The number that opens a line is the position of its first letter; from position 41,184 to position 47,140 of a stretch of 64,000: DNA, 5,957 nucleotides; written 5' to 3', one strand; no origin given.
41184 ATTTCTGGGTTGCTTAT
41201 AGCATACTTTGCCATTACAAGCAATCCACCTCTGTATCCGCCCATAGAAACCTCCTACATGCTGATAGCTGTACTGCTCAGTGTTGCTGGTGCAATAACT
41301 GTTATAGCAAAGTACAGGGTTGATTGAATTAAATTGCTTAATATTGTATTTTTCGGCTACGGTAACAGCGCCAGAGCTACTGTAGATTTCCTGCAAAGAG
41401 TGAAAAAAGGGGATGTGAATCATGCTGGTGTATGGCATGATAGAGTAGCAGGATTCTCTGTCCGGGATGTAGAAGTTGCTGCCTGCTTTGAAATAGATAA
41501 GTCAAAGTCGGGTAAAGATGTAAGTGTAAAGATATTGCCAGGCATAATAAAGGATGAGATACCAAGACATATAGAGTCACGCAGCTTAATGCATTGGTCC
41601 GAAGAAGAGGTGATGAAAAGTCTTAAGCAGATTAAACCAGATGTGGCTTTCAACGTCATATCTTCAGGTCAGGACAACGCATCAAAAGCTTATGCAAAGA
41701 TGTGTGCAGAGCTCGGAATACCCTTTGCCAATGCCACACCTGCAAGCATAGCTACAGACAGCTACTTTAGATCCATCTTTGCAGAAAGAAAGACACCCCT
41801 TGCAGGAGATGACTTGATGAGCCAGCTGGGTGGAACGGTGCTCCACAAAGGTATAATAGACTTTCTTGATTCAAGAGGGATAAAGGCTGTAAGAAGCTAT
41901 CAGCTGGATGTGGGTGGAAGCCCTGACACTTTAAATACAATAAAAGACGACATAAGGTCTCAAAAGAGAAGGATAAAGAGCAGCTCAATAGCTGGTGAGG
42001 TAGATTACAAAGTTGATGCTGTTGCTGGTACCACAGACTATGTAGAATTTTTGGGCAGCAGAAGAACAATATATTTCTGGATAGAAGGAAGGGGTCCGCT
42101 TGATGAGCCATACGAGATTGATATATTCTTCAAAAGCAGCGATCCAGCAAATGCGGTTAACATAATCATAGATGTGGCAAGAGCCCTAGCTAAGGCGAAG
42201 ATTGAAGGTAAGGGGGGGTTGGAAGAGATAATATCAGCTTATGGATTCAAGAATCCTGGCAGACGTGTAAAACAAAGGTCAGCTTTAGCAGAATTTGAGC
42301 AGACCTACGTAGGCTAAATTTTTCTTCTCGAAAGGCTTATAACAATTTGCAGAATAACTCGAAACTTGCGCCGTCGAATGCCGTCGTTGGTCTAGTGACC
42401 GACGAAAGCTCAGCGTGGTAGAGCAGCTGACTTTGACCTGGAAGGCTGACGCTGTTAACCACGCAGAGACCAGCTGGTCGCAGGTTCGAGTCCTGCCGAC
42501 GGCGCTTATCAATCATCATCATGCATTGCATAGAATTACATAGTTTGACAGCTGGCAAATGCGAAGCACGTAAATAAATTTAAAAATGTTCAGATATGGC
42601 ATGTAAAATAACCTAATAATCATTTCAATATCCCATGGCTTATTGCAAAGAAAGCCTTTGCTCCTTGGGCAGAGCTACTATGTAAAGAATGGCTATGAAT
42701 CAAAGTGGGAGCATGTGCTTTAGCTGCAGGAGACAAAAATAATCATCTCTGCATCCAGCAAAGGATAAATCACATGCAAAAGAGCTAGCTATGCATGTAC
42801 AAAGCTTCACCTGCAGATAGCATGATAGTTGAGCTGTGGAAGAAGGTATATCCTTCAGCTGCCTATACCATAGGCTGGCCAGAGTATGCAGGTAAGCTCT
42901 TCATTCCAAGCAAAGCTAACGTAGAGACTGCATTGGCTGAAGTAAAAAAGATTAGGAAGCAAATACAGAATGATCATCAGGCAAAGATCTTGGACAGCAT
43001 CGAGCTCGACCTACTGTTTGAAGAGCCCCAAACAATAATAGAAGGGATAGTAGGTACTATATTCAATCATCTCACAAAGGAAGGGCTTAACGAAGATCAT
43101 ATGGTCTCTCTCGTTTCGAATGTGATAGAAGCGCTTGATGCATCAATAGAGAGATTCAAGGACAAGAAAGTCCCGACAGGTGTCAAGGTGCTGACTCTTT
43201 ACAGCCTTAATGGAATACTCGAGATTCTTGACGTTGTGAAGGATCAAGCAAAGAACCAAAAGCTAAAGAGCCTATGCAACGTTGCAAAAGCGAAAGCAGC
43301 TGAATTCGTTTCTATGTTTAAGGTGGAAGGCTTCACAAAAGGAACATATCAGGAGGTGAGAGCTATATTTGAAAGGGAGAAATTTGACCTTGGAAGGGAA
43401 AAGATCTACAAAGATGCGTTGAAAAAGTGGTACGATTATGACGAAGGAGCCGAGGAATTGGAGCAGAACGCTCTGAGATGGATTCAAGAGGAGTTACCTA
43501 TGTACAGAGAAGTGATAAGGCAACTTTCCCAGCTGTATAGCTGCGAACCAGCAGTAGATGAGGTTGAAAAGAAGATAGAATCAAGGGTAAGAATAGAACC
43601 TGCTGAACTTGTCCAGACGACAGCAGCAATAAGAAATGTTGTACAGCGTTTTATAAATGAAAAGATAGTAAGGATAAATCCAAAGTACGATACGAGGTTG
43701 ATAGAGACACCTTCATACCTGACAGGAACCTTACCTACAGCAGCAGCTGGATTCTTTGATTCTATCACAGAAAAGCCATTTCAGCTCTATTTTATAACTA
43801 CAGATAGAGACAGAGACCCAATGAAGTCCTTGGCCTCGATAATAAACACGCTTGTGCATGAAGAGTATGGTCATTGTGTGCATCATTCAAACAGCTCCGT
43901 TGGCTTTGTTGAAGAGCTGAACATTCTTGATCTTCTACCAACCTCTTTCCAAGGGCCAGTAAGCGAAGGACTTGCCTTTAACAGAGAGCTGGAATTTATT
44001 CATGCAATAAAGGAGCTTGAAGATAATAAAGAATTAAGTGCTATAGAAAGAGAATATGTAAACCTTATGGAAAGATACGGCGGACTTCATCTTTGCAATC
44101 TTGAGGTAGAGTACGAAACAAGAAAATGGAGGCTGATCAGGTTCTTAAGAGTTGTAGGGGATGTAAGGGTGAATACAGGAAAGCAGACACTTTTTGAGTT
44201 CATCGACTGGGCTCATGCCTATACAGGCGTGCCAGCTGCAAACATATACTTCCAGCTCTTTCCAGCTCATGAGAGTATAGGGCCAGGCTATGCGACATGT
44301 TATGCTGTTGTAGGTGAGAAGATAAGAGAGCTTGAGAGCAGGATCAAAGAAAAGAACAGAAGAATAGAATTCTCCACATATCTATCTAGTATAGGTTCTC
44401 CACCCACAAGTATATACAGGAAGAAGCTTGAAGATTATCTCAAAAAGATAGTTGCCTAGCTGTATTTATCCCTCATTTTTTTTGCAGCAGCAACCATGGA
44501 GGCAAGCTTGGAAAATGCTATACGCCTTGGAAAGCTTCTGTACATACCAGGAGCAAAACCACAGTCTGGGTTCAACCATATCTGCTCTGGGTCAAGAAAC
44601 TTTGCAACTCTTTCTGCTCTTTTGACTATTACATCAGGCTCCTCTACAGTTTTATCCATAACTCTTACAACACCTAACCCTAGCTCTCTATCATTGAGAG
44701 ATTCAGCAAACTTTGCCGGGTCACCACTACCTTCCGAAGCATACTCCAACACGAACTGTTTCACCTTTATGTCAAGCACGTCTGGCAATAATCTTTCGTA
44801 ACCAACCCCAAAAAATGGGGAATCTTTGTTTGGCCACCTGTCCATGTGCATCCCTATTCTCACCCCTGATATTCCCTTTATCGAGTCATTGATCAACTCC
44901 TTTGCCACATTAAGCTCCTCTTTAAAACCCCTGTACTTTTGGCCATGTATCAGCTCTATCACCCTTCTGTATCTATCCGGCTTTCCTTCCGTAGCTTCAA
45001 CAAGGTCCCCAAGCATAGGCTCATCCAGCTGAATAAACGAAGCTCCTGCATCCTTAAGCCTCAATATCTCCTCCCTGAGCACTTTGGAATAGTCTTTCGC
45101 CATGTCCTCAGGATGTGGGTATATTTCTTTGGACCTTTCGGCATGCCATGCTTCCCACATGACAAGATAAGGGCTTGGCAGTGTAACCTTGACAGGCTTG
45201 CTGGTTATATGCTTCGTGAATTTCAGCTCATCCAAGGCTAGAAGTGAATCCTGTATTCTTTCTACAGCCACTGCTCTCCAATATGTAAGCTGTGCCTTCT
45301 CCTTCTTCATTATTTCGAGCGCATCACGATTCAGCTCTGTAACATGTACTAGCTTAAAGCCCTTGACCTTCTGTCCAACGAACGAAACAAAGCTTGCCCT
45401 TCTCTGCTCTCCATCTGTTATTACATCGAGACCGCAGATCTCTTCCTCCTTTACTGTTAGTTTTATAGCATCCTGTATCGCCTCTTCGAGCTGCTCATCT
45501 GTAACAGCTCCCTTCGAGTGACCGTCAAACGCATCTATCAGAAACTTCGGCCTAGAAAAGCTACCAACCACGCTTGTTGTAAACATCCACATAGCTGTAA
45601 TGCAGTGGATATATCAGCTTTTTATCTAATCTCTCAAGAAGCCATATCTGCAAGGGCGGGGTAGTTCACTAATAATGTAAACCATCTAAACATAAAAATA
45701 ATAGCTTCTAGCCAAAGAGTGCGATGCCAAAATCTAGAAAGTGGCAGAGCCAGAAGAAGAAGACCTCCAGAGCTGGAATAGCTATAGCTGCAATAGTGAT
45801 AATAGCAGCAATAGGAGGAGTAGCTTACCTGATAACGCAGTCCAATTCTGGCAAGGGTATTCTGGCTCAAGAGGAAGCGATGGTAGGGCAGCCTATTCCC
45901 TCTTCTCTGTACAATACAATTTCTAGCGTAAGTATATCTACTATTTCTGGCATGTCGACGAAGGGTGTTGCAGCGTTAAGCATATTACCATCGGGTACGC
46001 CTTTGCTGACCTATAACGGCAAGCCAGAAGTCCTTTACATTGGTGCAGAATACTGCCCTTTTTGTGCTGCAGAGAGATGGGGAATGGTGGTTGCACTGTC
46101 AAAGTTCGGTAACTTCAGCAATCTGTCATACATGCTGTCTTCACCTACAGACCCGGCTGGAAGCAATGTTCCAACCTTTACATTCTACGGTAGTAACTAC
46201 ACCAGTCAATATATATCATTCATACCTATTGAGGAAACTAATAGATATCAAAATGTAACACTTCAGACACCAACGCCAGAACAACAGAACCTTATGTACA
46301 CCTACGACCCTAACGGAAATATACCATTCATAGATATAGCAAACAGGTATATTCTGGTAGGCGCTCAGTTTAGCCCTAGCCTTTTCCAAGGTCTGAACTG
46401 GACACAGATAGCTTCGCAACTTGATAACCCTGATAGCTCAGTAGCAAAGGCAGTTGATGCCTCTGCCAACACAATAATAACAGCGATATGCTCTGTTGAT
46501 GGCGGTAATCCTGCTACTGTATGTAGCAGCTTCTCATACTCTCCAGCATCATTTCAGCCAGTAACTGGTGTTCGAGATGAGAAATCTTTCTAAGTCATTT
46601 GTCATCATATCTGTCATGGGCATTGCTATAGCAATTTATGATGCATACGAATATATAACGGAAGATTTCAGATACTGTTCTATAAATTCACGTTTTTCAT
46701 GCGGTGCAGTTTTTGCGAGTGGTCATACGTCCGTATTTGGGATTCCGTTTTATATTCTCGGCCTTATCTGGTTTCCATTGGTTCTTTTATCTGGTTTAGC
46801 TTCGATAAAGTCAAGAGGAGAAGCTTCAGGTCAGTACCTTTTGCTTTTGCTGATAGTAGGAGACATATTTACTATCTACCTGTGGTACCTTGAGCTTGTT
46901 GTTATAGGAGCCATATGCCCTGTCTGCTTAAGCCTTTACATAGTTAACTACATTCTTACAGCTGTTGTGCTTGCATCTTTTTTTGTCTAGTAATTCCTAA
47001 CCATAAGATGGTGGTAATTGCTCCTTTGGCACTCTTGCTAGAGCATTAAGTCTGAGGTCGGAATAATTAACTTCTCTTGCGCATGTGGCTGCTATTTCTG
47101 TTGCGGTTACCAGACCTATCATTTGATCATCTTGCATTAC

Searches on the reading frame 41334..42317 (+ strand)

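Call 59: search_protein_families(library=pfam, proteins=[window:41334-42317:+], max_evalue=0.001)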
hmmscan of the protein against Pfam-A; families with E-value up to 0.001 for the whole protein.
window:41334-42317:+ (327 aa): 1 family
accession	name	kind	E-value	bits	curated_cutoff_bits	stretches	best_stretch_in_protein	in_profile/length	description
PF01658.22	Inos-1-P_synth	-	3.5e-18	66.2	27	1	166-270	1-106/107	Myo-inositol-1-phosphate synthase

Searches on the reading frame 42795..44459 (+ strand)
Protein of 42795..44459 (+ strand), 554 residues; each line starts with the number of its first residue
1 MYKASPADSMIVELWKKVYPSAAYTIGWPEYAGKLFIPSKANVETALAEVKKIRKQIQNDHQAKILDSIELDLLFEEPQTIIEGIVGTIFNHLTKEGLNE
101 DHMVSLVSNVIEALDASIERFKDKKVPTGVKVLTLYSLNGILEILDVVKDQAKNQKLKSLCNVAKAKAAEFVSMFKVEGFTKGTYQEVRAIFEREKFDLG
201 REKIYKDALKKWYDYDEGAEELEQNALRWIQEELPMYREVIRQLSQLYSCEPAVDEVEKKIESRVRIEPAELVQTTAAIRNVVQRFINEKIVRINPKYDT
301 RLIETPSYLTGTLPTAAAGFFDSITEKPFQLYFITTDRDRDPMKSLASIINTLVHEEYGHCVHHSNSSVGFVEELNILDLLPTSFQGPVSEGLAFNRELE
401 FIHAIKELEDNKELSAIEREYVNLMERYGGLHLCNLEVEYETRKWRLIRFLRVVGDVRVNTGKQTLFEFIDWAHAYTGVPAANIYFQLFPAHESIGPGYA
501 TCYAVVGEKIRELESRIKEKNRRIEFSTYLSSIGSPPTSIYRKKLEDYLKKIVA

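Call 6: find_encoding_contigs(protein=window:42795-44459:+, flank=3000, max_places=6)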
Protein window:42795-44459:+ (554 aa): 1 contig read that carries it; 1 place shown.
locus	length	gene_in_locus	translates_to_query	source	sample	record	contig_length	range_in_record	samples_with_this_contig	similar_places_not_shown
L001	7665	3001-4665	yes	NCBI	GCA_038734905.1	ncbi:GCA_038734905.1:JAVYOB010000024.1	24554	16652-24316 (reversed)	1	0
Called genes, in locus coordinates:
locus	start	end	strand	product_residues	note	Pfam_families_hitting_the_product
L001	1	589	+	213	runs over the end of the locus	-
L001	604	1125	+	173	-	PF07282:Cas12f1-like_TNB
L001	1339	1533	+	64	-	-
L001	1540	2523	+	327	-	PF01658:Inos-1-P_synth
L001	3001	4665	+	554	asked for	PF05960:DUF885 (faint)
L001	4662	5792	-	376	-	PF01717:Meth_synt_2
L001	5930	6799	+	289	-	PF06053:DUF929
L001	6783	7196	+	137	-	PF07884:VKOR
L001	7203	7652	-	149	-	PF00571:CBS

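Call 59: search_protein_families(library=pfam, proteins=[window:42795-44459:+], max_evalue=0.001)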
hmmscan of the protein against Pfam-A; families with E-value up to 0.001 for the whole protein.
window:42795-44459:+ (554 aa): 1 family
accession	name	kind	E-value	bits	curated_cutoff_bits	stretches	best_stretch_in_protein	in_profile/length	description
PF05960.17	DUF885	-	9.8e-08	32.5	32.4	0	23-358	4-370/532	Bacterial protein of unknown function (DUF885)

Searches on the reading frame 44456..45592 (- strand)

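Call 59: search_protein_families(library=pfam, proteins=[window:44456-45592:-], max_evalue=0.001)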
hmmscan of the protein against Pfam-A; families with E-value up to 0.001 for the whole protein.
window:44456-45592:- (378 aa): 1 family
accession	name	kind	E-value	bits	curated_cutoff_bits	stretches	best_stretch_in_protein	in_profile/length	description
PF01717.24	Meth_synt_2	-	2.6e-28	99.7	21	2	4-202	1-186/324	Cobalamin-independent synthase, Catalytic domain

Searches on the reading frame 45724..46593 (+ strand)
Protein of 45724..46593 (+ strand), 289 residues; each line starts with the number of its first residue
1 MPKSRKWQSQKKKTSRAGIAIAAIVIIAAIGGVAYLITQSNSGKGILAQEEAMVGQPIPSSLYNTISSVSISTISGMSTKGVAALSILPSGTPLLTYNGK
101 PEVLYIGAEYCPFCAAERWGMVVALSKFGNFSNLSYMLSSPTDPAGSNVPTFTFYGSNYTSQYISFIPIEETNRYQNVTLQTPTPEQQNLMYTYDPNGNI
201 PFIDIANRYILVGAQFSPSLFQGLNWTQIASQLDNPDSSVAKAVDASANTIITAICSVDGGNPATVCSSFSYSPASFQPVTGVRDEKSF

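Call 59: search_protein_families(library=pfam, proteins=[window:45724-46593:+], max_evalue=0.001)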
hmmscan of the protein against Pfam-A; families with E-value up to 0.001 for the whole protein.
window:45724-46593:+ (289 aa): 1 family
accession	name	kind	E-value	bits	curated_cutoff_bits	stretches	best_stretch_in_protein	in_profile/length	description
PF06053.17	DUF929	-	1.2e-31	110.4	24.6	1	95-256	10-204/205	Domain of unknown function (DUF929)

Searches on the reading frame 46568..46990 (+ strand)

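Call 59: search_protein_families(library=pfam, proteins=[window:46568-46990:+], max_evalue=0.001)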
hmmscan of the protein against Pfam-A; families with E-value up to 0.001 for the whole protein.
window:46568-46990:+ (140 aa): 1 family
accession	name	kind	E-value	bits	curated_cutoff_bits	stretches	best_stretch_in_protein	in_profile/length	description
PF07884.19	VKOR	-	6.7e-24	85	27.5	1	11-134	3-133/134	Vitamin K epoxide reductase family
